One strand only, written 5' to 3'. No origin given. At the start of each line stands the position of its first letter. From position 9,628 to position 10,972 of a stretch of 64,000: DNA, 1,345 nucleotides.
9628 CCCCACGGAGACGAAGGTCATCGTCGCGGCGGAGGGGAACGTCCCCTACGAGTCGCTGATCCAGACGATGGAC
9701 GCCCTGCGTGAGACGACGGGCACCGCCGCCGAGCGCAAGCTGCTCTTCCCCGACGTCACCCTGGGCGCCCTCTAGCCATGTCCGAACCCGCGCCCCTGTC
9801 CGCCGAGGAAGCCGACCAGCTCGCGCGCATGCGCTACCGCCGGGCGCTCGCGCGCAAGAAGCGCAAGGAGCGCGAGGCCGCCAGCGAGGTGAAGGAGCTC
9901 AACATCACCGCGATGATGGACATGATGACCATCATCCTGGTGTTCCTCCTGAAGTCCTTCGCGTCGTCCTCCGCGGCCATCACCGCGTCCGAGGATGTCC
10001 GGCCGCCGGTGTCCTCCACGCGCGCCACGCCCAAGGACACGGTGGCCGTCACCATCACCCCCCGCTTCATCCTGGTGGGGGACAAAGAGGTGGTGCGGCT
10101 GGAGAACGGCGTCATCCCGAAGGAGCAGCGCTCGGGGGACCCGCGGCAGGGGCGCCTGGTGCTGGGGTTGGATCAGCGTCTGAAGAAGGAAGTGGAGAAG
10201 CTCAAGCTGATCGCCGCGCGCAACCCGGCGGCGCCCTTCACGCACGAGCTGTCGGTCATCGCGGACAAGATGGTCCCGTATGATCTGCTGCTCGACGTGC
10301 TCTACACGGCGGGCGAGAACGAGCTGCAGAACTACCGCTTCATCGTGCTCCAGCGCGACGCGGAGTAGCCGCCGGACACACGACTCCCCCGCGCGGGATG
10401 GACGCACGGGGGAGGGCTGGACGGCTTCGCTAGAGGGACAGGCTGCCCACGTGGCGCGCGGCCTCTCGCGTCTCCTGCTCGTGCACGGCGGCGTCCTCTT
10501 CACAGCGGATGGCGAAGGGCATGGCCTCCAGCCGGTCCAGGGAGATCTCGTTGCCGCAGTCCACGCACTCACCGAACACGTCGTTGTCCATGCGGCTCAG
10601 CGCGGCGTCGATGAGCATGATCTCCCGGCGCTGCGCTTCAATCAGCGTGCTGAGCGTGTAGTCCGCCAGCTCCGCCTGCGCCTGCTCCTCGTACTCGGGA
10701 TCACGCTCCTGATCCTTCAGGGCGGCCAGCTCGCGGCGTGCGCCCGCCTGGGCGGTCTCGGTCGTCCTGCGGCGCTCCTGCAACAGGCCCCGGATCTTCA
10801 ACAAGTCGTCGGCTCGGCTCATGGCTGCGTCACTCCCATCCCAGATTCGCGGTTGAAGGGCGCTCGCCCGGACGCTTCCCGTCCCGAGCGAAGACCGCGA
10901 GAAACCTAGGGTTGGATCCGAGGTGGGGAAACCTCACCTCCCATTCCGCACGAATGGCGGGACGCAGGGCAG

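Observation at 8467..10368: A MotA/TolQ/ExbB protein plus two tandem ExbD/TolR proteins, with no tonB or tolA nearby. This could be an AglRQS-type motor or an ExbB-ExbD1-ExbD2 energiser.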

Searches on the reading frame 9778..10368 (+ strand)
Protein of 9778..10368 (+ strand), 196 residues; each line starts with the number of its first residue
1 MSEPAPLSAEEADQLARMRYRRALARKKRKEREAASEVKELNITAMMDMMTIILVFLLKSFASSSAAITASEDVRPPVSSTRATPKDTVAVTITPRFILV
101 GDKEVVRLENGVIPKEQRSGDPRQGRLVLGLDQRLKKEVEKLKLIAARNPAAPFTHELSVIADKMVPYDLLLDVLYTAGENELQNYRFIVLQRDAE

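Call 7: search_protein_families(library=pfam, proteins=[window:9778-10368:+], max_evalue=0.01)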
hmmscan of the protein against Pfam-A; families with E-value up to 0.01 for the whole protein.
window:9778-10368:+ (196 aa): 1 family
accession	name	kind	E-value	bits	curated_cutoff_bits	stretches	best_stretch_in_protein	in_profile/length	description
PF02472.21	ExbD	-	1.2e-11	45.3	25.4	1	37-189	4-124/128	Biopolymer transport protein ExbD/TolR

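Call 8: search_protein_families(library=ncbifam, proteins=[window:9778-10368:+], max_evalue=0.01)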
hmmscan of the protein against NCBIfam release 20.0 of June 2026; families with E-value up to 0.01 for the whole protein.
window:9778-10368:+ (196 aa): 2 families
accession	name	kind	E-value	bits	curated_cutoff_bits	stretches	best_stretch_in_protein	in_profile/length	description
TIGR02801.1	tolR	equivalog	0.00075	20.1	127.3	0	38-93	2-56/129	protein TolR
NF008429.0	PRK11267.1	equivalog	0.0008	19.5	216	0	30-105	7-81/141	TonB system transport protein ExbD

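Call 45: search_solved_structures(query=window:9778-10365:+, max_evalue=0.01)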
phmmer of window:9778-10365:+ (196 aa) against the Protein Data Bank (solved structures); distinct sequences matched with E-value up to 0.01: 0.

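Call 101: search_protein_families(library=padloc, proteins=[window:9778-10365:+], max_evalue=0.01)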
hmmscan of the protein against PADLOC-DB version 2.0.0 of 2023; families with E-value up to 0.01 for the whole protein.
window:9778-10365:+ (196 aa): 0 families

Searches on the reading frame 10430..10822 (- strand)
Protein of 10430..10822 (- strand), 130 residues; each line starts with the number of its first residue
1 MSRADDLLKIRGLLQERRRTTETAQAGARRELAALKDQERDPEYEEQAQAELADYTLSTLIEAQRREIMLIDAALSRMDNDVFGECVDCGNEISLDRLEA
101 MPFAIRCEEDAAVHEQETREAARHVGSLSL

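Call 7: search_protein_families(library=pfam, proteins=[window:10430-10822:-], max_evalue=0.01)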
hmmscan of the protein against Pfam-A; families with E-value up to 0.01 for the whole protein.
window:10430-10822:- (130 aa): 2 families
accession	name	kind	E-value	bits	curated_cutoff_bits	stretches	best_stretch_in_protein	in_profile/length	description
PF01258.23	zf-dskA_traR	-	3.3e-08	33.8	24.9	1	83-109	3-29/36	Prokaryotic dksA/traR C4-type zinc finger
PF21173.2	DksA-like_N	-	0.0006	20.3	27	1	37-78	24-65/65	DnaK suppressor protein-like, N-terminal domain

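Call 8: search_protein_families(library=ncbifam, proteins=[window:10430-10822:-], max_evalue=0.01)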
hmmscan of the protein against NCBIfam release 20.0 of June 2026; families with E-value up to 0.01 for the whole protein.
window:10430-10822:- (130 aa): 5 families
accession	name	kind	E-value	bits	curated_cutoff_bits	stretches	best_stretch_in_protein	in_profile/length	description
NF033459.1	DksA_like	equivalog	5.7e-13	49.2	105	1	8-116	4-111/113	RNA polymerase-binding protein DksA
TIGR02890.1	bacill_yteA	subfamily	1.4e-11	44.7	134.4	1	59-117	62-121/159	regulatory protein, yteA family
TIGR02420.1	dksA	equivalog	4.8e-11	43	115.5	1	13-107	12-104/110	RNA polymerase-binding protein DksA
TIGR02419.1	C4_traR_proteo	subfamily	1.1e-06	29.1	59.7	1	62-109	10-58/64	phage/conjugal plasmid C-4 type zinc finger protein, TraR family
NF008045.0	PRK10778.1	equivalog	3.3e-06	27.4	289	1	62-113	90-141/151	RNA polymerase-binding protein DksA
